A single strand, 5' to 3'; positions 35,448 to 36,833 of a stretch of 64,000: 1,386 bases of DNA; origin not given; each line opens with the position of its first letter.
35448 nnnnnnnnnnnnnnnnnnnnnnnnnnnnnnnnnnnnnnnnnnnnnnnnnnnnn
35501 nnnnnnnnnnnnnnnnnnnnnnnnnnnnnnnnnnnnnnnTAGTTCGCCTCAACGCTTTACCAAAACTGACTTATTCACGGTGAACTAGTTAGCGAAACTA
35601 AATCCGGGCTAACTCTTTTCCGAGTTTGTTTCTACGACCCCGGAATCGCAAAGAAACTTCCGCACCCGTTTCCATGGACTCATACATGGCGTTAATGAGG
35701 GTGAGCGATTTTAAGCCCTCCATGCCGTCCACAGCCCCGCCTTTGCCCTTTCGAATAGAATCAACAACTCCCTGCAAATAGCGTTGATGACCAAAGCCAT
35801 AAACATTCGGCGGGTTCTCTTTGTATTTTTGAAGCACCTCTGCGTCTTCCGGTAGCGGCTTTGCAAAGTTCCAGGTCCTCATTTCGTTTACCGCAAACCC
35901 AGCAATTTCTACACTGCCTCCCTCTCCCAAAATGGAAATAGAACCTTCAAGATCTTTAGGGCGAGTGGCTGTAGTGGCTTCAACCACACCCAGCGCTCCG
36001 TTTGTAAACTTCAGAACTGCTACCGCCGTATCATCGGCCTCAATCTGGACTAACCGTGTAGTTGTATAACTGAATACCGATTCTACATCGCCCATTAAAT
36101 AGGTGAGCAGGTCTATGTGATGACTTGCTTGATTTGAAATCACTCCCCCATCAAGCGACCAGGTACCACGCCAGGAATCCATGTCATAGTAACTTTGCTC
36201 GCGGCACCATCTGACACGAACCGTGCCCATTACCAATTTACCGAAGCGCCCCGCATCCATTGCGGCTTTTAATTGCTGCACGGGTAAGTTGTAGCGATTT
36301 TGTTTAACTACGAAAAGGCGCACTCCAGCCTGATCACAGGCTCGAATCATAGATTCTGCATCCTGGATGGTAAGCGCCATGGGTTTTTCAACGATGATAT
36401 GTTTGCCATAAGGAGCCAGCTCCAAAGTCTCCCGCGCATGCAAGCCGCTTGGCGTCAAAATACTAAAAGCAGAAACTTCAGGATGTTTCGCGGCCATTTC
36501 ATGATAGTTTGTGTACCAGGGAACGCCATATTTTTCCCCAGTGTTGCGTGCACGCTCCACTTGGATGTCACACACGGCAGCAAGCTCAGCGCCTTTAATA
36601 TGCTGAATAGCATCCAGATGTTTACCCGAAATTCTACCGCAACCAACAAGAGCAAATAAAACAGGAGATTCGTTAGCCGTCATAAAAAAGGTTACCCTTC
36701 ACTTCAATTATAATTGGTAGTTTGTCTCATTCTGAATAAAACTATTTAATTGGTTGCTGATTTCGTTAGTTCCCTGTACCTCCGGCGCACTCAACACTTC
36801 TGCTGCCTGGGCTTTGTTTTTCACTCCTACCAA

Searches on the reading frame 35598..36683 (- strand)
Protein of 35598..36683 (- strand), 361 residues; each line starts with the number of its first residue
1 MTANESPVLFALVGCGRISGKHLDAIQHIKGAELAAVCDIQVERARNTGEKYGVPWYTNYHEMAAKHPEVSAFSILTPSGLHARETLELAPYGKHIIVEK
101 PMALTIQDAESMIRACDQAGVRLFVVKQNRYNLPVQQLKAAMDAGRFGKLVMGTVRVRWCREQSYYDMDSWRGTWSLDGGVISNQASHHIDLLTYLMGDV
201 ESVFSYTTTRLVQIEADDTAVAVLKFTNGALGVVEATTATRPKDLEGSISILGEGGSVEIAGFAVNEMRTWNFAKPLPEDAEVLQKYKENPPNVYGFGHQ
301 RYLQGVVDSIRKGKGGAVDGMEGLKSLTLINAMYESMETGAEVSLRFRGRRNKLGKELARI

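Call 39: search_protein_families(library=pfam, proteins=[window:35598-36683:-], max_evalue=0.00001)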
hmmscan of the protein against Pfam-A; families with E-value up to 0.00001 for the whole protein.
window:35598-36683:- (361 aa): 3 families
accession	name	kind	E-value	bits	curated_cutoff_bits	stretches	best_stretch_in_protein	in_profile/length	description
PF02894.22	GFO_IDH_MocA_C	-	2.3e-31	109.7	22.9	1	139-345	1-218/218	Oxidoreductase family, C-terminal alpha/beta domain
PF22725.1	GFO_IDH_MocA_C3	-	6.2e-28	97.7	27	1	135-259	1-124/124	GFO/IDH/MocA C-terminal domain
PF01408.29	GFO_IDH_MocA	-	3.4e-27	95.9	24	1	10-125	3-118/120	Oxidoreductase family, NAD-binding Rossmann fold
